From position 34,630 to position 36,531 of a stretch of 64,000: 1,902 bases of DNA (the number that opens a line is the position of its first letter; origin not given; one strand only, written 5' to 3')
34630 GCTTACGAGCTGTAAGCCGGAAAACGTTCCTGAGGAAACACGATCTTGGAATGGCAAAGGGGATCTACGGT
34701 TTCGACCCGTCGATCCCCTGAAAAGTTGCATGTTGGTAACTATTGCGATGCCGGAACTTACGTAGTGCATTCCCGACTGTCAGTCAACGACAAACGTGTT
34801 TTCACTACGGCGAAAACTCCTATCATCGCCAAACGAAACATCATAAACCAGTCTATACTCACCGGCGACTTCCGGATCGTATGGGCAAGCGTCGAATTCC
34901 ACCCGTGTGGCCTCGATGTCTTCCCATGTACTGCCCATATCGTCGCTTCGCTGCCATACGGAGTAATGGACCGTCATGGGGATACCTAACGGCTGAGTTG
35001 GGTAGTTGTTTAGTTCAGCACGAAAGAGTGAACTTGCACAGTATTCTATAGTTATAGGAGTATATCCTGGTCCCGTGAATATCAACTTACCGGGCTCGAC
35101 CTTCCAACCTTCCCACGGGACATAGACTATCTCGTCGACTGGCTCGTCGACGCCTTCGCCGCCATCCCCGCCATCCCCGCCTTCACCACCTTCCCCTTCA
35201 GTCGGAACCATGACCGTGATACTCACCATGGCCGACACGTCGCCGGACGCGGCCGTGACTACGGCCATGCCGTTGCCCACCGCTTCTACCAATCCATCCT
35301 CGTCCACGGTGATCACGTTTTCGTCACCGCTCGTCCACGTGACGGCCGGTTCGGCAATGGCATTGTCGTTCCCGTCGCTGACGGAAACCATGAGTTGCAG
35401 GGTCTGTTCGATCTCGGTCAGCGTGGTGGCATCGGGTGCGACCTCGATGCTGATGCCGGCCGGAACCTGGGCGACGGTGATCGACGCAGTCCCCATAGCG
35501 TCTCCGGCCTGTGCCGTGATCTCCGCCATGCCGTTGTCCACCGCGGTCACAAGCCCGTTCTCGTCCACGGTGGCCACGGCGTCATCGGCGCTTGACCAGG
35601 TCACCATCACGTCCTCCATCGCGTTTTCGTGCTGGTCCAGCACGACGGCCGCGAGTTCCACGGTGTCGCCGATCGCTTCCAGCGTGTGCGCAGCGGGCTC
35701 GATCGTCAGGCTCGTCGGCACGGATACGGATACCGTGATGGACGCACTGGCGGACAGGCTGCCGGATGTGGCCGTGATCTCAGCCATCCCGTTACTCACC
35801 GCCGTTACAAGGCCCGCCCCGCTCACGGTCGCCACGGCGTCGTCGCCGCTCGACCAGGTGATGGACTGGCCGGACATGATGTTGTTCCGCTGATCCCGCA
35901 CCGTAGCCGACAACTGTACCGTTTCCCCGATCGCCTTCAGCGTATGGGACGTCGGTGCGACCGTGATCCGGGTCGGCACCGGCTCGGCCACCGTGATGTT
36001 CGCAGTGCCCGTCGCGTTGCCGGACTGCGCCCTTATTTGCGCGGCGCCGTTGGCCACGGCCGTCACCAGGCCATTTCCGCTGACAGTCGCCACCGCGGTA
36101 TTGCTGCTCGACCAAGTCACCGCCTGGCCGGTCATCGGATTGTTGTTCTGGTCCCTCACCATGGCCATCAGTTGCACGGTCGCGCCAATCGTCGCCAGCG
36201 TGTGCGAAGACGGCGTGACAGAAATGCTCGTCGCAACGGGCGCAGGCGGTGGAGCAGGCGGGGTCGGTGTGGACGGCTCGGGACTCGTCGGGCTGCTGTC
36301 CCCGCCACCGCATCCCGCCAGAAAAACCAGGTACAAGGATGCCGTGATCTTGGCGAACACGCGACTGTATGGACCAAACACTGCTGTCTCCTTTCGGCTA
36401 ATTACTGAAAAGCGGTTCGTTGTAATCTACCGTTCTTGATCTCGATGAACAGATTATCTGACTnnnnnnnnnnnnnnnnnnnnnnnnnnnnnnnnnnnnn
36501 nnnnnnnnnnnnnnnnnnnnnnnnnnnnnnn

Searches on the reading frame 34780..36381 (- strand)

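Call 10: search_protein_families(library=pfam, proteins=[window:34780-36381:-])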
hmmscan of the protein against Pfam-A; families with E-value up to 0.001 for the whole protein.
window:34780-36381:- (533 aa): 4 families
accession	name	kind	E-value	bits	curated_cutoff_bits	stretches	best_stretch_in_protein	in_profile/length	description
PF02368.24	Big_2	-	9.8e-47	157.3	22.8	4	137-217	3-79/79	Bacterial Ig-like domain (group 2)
PF22359.2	Big-like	-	3.8e-31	107.5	27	4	260-304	3-47/48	Bacterial Ig-like domain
PF02369.22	Big_1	-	4.7e-18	65.5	34.9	2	63-131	13-78/93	Bacterial Ig-like domain (group 1)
PF17766.7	fn3_6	-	9e-10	39.1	26.4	0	304-356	39-93/99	Fibronectin type-III domain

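Call 46: search_protein_families(library=ncbifam, proteins=[window:34780-36381:-])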
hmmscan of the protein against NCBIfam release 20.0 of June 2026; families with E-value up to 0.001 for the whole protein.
window:34780-36381:- (533 aa): 1 family
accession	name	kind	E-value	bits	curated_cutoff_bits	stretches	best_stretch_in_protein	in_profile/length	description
NF053514.2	JUQZ_fam_ocin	equivalog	0.00023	21.4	40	0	58-131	33-106/107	BLB8/JUQZ-1 family protein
